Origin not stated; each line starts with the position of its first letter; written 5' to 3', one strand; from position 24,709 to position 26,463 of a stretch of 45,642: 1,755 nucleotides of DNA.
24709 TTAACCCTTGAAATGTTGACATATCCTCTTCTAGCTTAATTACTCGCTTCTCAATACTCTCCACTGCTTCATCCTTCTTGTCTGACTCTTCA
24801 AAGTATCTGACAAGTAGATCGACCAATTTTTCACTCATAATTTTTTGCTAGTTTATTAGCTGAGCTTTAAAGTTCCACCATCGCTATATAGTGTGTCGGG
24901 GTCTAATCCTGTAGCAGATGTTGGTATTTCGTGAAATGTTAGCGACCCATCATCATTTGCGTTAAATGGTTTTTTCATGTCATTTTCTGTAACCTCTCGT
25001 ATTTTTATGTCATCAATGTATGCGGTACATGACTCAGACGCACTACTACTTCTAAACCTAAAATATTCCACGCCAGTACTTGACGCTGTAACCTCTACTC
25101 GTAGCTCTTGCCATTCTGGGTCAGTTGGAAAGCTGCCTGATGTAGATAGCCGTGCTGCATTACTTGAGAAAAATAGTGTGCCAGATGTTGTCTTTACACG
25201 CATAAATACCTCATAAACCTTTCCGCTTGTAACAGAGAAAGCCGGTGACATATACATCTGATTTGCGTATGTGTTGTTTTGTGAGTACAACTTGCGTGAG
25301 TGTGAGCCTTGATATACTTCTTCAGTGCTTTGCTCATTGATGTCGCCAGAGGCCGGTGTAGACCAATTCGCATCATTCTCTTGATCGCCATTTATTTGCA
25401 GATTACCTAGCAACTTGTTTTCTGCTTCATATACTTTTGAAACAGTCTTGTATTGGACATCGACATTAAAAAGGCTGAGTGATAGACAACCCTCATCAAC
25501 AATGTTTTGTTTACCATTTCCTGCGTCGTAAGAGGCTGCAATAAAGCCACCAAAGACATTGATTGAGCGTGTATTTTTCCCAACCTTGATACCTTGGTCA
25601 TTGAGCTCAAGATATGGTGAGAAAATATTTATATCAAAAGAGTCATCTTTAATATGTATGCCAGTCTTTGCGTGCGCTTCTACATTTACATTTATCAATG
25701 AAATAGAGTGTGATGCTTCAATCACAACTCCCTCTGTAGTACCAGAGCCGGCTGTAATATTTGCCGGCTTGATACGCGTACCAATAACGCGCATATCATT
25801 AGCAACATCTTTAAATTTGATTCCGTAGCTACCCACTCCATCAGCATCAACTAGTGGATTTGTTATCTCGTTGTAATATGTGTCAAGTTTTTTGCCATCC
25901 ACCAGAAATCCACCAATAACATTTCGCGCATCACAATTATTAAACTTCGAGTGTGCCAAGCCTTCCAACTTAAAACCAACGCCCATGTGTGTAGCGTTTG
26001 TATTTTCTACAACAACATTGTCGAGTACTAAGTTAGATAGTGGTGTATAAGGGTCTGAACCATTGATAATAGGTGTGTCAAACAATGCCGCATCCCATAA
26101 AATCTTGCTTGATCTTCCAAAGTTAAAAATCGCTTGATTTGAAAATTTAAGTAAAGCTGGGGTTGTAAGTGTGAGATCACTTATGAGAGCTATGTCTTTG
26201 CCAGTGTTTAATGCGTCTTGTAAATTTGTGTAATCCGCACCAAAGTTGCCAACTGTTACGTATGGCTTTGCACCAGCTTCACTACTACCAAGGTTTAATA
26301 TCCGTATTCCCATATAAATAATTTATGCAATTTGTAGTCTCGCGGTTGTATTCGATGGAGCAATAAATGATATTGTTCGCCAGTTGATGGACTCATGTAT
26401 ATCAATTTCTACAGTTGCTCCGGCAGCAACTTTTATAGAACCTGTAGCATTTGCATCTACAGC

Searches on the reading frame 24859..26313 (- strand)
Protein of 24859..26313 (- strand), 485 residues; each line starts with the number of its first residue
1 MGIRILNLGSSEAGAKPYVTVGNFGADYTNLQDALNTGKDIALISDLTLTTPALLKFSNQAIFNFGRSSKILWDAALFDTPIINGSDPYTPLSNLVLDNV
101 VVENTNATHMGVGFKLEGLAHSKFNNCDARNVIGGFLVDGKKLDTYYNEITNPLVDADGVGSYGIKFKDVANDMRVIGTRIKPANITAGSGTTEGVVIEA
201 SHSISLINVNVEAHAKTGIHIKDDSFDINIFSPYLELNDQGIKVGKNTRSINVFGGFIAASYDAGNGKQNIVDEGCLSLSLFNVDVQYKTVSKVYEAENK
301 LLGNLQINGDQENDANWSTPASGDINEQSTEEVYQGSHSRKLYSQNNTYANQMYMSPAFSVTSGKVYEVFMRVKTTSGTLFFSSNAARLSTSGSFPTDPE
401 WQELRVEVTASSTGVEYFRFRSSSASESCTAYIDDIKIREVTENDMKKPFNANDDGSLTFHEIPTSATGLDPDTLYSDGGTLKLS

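Call 13: search_protein_families(library=phrogs, proteins=[window:24859-26313:-], max_evalue=0.01)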
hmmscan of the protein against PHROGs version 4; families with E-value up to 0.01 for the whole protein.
window:24859-26313:- (485 aa): 0 families

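Call 14: search_protein_families(library=pfam, proteins=[window:24859-26313:-], max_evalue=0.01)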
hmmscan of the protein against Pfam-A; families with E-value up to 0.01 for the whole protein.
window:24859-26313:- (485 aa): 1 family
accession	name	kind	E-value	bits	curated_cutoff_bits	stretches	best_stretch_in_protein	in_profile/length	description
PF13229.12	Beta_helix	-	0.00075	19.6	25.9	1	98-228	32-151/158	Right handed beta helix region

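Call 120: search_protein_families(library=phrogs, proteins=[window:24859-26313:-], max_evalue=0.001)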
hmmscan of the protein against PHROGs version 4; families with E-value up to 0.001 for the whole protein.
window:24859-26313:- (485 aa): 0 families
